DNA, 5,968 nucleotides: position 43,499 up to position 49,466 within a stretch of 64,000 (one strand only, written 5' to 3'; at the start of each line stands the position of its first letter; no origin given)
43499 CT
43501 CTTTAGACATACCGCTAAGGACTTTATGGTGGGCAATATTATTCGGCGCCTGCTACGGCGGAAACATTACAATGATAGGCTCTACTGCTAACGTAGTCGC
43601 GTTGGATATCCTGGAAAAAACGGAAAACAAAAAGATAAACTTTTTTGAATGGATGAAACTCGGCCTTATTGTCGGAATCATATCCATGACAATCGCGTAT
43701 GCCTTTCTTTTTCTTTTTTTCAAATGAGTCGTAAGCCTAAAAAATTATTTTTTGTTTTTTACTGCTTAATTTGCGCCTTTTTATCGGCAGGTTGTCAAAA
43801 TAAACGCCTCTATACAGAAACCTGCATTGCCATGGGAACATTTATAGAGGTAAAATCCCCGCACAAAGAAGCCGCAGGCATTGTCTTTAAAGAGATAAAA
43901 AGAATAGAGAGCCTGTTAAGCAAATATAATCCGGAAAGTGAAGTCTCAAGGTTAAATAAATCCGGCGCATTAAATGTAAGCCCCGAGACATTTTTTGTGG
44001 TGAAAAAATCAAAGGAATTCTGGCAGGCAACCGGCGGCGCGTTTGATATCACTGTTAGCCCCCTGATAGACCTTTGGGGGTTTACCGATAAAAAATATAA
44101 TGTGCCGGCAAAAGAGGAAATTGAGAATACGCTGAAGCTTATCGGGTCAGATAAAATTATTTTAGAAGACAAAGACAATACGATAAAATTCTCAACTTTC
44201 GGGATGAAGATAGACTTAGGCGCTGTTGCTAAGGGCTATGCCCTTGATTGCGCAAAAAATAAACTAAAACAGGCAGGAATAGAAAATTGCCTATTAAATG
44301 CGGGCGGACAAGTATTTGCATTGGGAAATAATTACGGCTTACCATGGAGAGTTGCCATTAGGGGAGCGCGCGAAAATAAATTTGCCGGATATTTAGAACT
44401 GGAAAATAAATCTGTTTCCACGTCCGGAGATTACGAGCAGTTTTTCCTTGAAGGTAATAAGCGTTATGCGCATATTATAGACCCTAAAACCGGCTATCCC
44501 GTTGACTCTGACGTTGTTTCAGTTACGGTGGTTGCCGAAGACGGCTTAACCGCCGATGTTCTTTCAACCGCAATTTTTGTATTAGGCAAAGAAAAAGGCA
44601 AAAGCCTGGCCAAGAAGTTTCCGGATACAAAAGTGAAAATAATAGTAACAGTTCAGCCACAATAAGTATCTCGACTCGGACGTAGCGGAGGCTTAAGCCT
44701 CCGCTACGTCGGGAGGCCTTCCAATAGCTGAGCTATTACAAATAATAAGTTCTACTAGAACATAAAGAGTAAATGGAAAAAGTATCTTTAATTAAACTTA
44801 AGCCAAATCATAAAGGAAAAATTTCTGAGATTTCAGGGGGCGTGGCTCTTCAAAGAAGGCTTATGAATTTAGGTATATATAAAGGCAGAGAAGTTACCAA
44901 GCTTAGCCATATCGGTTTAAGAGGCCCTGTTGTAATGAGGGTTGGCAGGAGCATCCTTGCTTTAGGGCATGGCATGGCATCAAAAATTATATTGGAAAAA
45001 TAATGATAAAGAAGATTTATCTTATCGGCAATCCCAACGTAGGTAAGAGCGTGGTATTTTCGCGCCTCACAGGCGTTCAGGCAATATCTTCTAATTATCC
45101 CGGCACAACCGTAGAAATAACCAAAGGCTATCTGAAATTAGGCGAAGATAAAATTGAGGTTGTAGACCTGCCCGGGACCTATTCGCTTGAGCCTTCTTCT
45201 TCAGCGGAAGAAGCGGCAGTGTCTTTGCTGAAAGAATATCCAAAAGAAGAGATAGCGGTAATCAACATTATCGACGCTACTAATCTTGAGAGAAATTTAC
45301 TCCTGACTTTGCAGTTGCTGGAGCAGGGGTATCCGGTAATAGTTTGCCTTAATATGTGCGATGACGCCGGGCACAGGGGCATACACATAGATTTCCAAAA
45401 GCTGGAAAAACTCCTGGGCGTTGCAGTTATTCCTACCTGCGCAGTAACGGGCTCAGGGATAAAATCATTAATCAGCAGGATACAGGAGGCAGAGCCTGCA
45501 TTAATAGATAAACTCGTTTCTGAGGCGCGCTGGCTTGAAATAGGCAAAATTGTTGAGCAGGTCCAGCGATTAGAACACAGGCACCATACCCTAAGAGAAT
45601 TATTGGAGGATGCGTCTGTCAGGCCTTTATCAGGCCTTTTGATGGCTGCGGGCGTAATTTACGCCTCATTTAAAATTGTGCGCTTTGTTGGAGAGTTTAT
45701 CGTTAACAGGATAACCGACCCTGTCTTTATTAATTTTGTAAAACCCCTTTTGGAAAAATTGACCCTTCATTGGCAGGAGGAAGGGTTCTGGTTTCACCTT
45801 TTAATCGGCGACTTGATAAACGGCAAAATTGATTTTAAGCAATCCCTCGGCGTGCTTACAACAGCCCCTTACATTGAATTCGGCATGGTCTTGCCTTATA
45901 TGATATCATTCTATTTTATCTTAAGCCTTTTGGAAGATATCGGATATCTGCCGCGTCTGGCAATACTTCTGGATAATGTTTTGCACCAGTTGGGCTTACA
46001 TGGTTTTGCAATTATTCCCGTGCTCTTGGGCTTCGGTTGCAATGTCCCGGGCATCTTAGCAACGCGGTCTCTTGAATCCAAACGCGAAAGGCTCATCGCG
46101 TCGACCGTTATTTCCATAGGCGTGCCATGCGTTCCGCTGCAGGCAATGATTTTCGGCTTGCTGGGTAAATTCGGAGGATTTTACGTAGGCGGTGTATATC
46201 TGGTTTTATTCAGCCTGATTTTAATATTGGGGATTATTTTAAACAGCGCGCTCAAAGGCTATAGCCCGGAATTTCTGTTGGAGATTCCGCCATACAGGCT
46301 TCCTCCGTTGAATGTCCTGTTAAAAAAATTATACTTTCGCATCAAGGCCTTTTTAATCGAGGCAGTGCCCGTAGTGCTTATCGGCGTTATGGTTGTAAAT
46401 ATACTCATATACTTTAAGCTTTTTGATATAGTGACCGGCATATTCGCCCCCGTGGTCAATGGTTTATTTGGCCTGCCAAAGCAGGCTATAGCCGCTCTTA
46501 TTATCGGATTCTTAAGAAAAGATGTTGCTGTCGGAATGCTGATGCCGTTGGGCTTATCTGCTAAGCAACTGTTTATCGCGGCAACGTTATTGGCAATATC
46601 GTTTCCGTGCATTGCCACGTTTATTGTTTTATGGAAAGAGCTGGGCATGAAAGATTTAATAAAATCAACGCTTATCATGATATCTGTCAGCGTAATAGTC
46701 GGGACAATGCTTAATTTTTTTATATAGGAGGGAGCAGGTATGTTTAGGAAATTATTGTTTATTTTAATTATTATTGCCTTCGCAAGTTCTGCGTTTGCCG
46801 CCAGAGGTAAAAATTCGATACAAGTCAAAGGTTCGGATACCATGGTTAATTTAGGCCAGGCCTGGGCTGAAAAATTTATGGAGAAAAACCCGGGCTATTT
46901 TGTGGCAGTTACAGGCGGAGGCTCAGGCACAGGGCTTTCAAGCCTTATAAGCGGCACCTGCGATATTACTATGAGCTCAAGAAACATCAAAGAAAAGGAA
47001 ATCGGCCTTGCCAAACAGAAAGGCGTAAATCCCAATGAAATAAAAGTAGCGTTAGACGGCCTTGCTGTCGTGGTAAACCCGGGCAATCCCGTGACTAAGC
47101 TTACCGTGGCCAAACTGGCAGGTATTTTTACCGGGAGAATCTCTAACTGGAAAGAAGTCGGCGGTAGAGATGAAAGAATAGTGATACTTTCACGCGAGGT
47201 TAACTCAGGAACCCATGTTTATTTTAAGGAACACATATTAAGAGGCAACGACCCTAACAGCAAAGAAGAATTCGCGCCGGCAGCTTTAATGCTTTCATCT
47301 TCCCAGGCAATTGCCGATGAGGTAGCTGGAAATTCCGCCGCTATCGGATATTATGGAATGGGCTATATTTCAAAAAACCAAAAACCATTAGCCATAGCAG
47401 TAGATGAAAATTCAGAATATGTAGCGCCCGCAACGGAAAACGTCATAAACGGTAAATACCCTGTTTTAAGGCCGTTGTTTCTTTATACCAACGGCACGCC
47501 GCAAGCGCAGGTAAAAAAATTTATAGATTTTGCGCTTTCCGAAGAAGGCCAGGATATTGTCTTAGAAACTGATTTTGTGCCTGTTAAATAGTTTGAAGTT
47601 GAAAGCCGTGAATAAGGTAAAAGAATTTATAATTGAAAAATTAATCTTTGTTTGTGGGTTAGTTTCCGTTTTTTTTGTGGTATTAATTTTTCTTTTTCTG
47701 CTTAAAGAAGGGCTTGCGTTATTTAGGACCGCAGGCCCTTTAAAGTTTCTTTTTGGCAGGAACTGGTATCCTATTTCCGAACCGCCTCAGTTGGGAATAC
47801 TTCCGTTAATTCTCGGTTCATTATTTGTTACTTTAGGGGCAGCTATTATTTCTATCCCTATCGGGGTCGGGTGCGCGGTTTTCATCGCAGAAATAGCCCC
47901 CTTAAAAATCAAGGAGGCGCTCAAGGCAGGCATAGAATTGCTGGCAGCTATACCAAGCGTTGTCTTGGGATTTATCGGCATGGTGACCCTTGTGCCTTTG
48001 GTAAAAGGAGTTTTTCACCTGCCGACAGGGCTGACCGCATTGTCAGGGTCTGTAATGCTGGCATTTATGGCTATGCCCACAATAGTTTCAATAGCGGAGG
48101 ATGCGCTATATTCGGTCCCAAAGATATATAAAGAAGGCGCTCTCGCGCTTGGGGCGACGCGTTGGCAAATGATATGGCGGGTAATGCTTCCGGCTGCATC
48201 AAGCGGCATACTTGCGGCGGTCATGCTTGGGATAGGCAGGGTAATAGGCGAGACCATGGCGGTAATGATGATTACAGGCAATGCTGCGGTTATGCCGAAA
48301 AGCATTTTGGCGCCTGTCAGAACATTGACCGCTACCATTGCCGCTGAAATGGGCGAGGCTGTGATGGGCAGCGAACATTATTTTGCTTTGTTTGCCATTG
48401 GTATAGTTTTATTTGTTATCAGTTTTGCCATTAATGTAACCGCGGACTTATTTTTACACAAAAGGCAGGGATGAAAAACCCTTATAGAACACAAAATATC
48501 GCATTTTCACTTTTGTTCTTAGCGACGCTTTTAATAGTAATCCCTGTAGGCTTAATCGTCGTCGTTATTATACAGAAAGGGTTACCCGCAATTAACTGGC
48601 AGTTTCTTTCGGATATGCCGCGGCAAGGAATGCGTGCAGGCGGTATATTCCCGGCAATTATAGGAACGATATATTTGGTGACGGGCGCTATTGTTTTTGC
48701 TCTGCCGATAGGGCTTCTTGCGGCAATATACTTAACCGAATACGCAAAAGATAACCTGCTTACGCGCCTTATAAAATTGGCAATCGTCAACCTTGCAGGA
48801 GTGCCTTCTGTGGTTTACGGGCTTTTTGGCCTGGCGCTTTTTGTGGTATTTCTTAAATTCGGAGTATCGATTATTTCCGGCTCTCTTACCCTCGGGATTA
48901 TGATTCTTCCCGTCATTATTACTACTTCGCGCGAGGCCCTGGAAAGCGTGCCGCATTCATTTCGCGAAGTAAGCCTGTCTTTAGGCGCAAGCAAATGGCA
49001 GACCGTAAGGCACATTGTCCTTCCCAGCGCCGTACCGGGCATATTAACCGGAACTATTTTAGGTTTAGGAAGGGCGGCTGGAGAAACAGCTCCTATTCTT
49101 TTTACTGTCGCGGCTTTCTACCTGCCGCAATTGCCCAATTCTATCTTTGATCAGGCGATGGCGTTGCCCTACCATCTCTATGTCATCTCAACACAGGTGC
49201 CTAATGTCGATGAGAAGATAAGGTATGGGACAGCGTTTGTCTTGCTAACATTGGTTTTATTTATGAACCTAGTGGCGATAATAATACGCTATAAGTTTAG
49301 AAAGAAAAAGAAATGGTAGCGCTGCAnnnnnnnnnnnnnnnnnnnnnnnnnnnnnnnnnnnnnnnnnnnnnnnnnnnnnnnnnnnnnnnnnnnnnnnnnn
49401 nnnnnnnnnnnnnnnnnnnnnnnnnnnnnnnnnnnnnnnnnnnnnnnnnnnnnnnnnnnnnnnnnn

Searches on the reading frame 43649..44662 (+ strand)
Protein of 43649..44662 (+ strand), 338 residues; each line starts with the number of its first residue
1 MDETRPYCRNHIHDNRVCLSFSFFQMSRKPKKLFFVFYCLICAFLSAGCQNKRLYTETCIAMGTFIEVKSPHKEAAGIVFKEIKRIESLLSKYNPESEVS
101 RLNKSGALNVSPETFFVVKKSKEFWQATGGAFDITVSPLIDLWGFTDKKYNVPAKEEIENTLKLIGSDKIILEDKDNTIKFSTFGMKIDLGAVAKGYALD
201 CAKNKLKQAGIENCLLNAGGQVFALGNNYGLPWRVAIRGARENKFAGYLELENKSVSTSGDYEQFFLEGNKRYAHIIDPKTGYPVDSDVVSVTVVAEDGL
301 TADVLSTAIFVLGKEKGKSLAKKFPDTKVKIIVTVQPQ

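Call 55: search_protein_families(library=pfam, proteins=[window:43649-44662:+], max_evalue=0.00001)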
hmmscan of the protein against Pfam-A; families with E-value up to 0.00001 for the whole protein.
window:43649-44662:+ (338 aa): 1 family
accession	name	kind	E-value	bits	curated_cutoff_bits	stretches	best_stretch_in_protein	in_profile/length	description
PF02424.20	ApbE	-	2.3e-88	296.6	25.6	1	62-326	1-260/266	ApbE family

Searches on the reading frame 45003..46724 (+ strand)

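Call 55: search_protein_families(library=pfam, proteins=[window:45003-46724:+], max_evalue=0.00001)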
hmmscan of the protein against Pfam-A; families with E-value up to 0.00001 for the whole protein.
window:45003-46724:+ (574 aa): 4 families
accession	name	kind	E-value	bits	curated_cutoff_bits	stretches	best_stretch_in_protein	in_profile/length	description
PF02421.24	FeoB_N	-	2e-52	177.3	27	1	4-159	2-155/156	Ferrous iron transport protein B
PF07670.19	Gate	-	2.5e-32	111.9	29.6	2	295-390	3-104/104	Nucleoside recognition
PF01926.29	MMR_HSR1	-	4.7e-18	65.8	21.9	1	4-117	1-112/113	50S ribosome-binding GTPase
PF07664.17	FeoB_C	-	1.8e-10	40.8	26.6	1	397-446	3-54/54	Ferrous iron transport protein B C terminus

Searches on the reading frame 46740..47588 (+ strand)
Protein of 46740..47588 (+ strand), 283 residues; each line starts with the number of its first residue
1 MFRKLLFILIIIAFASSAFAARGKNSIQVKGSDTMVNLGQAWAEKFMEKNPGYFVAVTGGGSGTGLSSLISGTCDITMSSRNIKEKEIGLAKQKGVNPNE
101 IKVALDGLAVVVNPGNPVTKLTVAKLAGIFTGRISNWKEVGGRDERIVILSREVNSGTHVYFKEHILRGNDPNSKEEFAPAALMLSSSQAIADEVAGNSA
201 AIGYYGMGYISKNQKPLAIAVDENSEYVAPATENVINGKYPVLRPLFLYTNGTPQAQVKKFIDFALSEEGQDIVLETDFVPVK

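Call 4: search_protein_families(library=ncbifam, proteins=[window:46740-47588:+])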
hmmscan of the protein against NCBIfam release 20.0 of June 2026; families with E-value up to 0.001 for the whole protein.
window:46740-47588:+ (283 aa): 4 families
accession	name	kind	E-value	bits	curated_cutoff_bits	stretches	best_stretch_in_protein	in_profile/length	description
TIGR02136.1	ptsS_2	subfamily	8.7e-80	268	206.6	1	16-282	27-295/295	phosphate ABC transporter substrate-binding protein PstS family protein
TIGR00975.1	3a0107s03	equivalog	3.6e-15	55.8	205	1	29-235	3-225/315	phosphate ABC transporter substrate-binding protein PstS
TIGR04505.1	PtsS_plasma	equivalog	2.4e-05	23.9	175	0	144-266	204-332/334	phosphate ABC transporter substrate-binding protein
NF008171.0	PRK10918.1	equivalog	0.00017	20.7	339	1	4-236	6-250/346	phosphate ABC transporter substrate-binding protein PstS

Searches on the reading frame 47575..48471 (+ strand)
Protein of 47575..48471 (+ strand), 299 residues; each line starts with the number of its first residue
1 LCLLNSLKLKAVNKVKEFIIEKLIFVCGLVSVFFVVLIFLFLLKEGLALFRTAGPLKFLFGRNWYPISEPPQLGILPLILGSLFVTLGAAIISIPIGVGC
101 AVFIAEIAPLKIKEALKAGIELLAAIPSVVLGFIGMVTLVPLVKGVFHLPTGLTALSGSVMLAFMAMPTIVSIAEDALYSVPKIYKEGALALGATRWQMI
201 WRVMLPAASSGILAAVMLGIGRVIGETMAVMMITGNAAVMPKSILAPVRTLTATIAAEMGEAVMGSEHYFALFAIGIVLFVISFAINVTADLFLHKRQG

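Call 4: search_protein_families(library=ncbifam, proteins=[window:47575-48471:+])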
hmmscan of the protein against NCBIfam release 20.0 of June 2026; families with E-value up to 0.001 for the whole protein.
window:47575-48471:+ (299 aa): 16 families
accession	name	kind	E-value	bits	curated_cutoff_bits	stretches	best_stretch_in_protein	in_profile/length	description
TIGR02138.1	phosphate_pstC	equivalog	2.3e-88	296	196.45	1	19-297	3-295/296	phosphate ABC transporter permease subunit PstC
TIGR00974.1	3a0107s02c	equivalog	2.3e-49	168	193.45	1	19-295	3-268/272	phosphate ABC transporter permease PstA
NF008435.0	PRK11275.1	equivalog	1.7e-42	145.6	502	2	141-294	155-309/319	phosphate ABC transporter permease PstC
NF008430.0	PRK11268.1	equivalog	3.9e-19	68.8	439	1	21-296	27-292/295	phosphate ABC transporter permease PstA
NF038017.1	ABC_perm1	subfamily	6.1e-15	55.7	100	1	82-262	1-171/184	ABC transporter permease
TIGR02141.1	modB_ABC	equivalog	7.5e-14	51.9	182.6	1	82-245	3-174/208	molybdate ABC transporter permease subunit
TIGR00969.1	3a0106s02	subfamily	5e-11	42.6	240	1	59-248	46-234/272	sulfate ABC transporter permease subunit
NF008208.0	PRK10971.1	equivalog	9.5e-11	41.7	415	1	115-239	95-224/277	sulfate/thiosulfate ABC transporter permease CysT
TIGR02139.1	permease_CysT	equivalog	1.4e-10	41.3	246.1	1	58-286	34-251/265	sulfate ABC transporter permease subunit CysT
TIGR01581.1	Mo_ABC_porter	hypoth_equivalog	3.7e-10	39.7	210.3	1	82-244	26-192/225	ABC transporter permease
NF006939.0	PRK09421.1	equivalog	7.5e-10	38.6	262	1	79-261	12-199/230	molybdate ABC transporter permease subunit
NF008049.0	PRK10782.1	subfamily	5.8e-06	26.2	212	1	90-225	28-159/217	methionine ABC transporter permease MetI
NF008620.0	PRK11602.1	equivalog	2.9e-05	23.4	442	1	156-236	146-227/291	sulfate/thiosulfate ABC transporter permease CysW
NF040839.1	tungstate_WtpB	equivalog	4.1e-05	23.3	340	1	78-240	45-210/251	tungstate ABC transporter permease WtpB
TIGR03255.1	PhnV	equivalog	6.1e-05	22.8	358.7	1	79-245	68-232/270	2-aminoethylphosphonate ABC transport system, membrane component PhnV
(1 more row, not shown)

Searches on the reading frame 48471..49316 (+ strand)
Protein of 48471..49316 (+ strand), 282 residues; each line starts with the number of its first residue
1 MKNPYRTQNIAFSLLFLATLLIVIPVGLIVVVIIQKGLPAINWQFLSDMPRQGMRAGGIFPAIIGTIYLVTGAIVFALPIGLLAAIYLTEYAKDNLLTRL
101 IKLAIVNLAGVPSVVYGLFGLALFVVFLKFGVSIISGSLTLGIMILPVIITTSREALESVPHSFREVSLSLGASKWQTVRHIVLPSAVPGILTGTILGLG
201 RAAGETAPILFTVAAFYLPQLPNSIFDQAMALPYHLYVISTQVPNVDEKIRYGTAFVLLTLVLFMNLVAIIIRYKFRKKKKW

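Call 4: search_protein_families(library=ncbifam, proteins=[window:48471-49316:+])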
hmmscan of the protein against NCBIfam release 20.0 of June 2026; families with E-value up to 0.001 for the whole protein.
window:48471-49316:+ (282 aa): 28 families (the best 25 are shown)
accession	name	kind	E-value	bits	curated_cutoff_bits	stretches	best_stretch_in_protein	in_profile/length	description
TIGR00974.1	3a0107s02c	equivalog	2.5e-90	302.3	193.45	1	9-277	2-271/272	phosphate ABC transporter permease PstA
TIGR02138.1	phosphate_pstC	equivalog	7.6e-50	169.6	196.45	1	12-275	5-294/296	phosphate ABC transporter permease subunit PstC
NF008430.0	PRK11268.1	equivalog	2.3e-38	131.9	439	1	8-278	27-292/295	phosphate ABC transporter permease PstA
NF008435.0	PRK11275.1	equivalog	1.8e-24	86.4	502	2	130-218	166-254/319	phosphate ABC transporter permease PstC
NF006939.0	PRK09421.1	equivalog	1.4e-12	47.5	262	1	65-274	14-218/230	molybdate ABC transporter permease subunit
TIGR02139.1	permease_CysT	equivalog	1e-09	38.4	246.1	1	118-213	116-211/265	sulfate ABC transporter permease subunit CysT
TIGR00969.1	3a0106s02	subfamily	1.2e-09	38.1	240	1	11-214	21-223/272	sulfate ABC transporter permease subunit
NF008208.0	PRK10971.1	equivalog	1.5e-09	37.8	415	1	10-212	17-218/277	sulfate/thiosulfate ABC transporter permease CysT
TIGR02141.1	modB_ABC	equivalog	2.1e-09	37.4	182.6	1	70-213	7-159/208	molybdate ABC transporter permease subunit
TIGR03255.1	PhnV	equivalog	2.5e-09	37.2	358.7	1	59-208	64-215/270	2-aminoethylphosphonate ABC transport system, membrane component PhnV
TIGR01097.1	PhnE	equivalog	3e-09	36.7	216.7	1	34-197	32-190/252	phosphonate ABC transporter, permease protein PhnE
NF007047.0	PRK09500.1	equivalog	6.2e-09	35.8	326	1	12-199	8-193/257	spermidine/putrescine ABC transporter permease PotC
TIGR01581.1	Mo_ABC_porter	hypoth_equivalog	7.7e-09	35.4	210.3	1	73-213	37-182/225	ABC transporter permease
NF043074.1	MMSYN1_0196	equivalog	2.6e-08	33.5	350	1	9-203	12-207/277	spermidine/putrescine ABC transporter permease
NF040839.1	tungstate_WtpB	equivalog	4.6e-08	33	340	1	19-221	10-210/251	tungstate ABC transporter permease WtpB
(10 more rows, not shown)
